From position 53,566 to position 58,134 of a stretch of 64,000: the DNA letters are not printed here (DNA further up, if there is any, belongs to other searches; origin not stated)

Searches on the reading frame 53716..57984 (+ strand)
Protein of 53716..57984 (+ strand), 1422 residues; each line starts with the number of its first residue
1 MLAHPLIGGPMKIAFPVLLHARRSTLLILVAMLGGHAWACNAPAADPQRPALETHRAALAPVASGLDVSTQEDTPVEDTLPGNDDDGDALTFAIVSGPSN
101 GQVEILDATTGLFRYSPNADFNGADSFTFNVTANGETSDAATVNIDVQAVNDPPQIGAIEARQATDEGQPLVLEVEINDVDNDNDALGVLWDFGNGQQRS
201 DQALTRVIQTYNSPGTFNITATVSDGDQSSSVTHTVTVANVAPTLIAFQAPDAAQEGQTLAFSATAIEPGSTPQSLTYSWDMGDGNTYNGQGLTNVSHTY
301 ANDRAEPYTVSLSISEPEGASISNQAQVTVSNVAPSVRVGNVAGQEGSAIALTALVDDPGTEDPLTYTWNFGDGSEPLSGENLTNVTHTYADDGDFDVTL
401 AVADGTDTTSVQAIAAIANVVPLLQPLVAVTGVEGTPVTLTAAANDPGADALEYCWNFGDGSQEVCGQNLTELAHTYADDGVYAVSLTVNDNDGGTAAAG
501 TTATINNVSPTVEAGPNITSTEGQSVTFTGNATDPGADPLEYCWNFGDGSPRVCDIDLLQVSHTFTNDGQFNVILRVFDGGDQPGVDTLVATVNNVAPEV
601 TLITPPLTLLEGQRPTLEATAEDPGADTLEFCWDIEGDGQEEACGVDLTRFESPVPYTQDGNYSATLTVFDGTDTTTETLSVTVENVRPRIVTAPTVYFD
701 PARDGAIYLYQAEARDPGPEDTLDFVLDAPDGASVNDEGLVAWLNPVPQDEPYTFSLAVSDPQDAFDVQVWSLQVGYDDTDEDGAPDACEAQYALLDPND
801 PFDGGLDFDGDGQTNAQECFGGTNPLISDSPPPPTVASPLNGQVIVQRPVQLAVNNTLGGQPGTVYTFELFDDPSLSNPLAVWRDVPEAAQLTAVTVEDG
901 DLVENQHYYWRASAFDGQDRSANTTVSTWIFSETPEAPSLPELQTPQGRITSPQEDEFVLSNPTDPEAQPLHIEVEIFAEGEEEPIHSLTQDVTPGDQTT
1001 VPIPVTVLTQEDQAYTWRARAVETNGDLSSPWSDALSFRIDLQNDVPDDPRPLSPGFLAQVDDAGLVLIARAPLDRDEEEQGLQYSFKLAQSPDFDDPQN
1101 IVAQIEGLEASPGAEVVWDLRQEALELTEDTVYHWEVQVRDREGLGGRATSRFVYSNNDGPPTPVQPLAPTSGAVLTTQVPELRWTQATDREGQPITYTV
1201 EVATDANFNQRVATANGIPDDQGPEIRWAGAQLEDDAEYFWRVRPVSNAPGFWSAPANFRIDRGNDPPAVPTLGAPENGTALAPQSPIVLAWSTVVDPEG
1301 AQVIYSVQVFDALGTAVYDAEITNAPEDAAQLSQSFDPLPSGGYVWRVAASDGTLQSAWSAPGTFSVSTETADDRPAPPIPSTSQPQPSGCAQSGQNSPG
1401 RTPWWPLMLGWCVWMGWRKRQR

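Call 76: search_protein_families(library=pfam, proteins=[window:53716-57984:+], max_evalue=0.0001)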
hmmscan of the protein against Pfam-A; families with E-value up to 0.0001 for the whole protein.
window:53716-57984:+ (1422 aa): 8 families
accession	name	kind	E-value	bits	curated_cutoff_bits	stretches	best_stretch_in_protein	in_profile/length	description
PF18911.6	PKD_4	-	6.6e-81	266.9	27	6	507-592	1-84/85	PKD domain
PF00801.26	PKD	-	3.3e-58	194.1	23.5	5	433-499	12-75/80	PKD domain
PF17963.7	Big_9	-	2.2e-19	70.6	23.6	1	60-145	3-88/89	Bacterial Ig domain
PF25788.1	Ig_Rha78A_N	-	1.7e-17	64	27.4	1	1176-1260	15-100/105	Rha78A-like, N-terminal immunoglobulin domain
PF22352.2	K319L-like_PKD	-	3.1e-13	50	27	0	435-504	11-83/84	K319L-like, PKD domain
PF17803.7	Cadherin_4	-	1.2e-09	39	25.1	2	60-115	13-71/71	Bacterial cadherin-like domain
PF16655.11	PhoD_N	-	8.3e-09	36.3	30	0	1184-1245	15-78/90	PhoD-like phosphatase, N-terminal domain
PF17892.7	Cadherin_5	-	6.7e-07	29.5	26.5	1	60-148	4-98/98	Cadherin-like domain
